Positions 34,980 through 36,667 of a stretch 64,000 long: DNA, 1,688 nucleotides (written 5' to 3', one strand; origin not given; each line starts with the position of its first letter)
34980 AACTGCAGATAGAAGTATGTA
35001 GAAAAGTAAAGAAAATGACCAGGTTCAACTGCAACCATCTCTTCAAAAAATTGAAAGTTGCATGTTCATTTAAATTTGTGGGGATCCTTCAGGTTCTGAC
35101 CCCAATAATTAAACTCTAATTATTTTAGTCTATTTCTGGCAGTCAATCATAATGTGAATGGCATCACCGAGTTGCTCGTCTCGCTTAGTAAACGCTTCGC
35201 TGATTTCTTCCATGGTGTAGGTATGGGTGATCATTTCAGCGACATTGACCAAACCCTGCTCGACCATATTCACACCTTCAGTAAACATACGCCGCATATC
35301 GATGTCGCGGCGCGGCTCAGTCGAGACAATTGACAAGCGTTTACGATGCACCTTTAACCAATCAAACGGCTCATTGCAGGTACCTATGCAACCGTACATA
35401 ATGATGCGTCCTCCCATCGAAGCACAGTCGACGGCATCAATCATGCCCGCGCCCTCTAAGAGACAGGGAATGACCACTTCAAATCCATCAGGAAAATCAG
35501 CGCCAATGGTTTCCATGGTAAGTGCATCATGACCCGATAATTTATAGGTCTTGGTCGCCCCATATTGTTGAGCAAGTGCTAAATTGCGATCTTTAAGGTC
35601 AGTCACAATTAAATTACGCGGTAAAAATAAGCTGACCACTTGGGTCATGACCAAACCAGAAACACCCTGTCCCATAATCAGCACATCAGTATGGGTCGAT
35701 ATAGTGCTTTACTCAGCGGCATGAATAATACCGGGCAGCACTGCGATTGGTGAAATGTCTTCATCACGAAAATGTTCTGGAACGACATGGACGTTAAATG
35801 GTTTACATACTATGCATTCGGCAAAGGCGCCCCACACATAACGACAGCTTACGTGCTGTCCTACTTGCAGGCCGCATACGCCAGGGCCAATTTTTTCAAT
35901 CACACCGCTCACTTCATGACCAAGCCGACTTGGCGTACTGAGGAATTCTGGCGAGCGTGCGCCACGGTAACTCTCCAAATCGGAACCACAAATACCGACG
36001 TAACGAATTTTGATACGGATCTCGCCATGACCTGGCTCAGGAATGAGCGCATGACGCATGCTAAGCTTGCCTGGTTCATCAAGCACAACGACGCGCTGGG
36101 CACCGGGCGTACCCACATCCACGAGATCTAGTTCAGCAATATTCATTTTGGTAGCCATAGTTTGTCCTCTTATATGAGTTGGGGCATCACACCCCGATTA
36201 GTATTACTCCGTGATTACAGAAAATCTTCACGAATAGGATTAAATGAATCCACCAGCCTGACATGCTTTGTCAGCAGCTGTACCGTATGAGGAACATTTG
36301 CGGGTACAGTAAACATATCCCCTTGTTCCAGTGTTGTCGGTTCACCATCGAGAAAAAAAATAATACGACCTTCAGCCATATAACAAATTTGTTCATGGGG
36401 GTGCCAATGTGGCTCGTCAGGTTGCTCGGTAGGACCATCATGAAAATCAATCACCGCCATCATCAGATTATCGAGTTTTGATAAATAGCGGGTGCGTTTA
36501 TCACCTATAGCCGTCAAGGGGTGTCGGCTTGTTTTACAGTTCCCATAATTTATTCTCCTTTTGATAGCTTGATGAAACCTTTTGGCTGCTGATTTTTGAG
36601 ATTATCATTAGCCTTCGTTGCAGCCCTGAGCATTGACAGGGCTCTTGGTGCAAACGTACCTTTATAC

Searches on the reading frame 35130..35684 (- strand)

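Call 16: search_protein_families(library=pfam, proteins=[window:35130-35684:-], max_evalue=0.01)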
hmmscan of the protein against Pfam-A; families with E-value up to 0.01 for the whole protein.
window:35130-35684:- (184 aa): 3 families
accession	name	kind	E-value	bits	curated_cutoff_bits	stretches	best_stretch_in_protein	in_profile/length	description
PF00107.32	ADH_zinc_N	-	3.6e-10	40.3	31.8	1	24-122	16-112/129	Zinc-binding dehydrogenase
PF13602.12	ADH_zinc_N_2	-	0.00047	21.5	27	1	60-167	16-122/134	Zinc-binding dehydrogenase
PF16912.11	Glu_dehyd_C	-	0.0018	18.2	34.9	1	2-175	35-208/211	Glucose dehydrogenase C-terminus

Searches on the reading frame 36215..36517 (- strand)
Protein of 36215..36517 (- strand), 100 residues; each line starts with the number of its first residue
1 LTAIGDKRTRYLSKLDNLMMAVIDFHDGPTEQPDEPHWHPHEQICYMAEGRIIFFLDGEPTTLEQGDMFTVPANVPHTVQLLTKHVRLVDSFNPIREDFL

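Call 16: search_protein_families(library=pfam, proteins=[window:36215-36517:-], max_evalue=0.01)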
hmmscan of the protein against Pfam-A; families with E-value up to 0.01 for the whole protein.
window:36215-36517:- (100 aa): 6 families
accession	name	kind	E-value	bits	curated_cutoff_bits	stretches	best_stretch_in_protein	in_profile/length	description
PF07883.17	Cupin_2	-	1.2e-14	54.2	27.2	1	33-88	10-66/70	Cupin domain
PF02311.25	AraC_binding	-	5.8e-10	39.5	21.1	1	35-80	17-62/135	AraC-like ligand binding domain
PF00190.28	Cupin_1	-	6.7e-06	26.2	22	1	35-79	47-99/151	Cupin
PF05899.18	Cupin_3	-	7.6e-05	22.8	23.5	1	42-81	26-66/74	EutQ-like cupin domain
PF03079.20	ARD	-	0.00039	21.1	27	1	35-79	86-135/157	ARD/ARD' family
PF06052.18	3-HAO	-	0.0019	18.3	25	1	27-89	40-105/151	3-hydroxyanthranilic acid dioxygenase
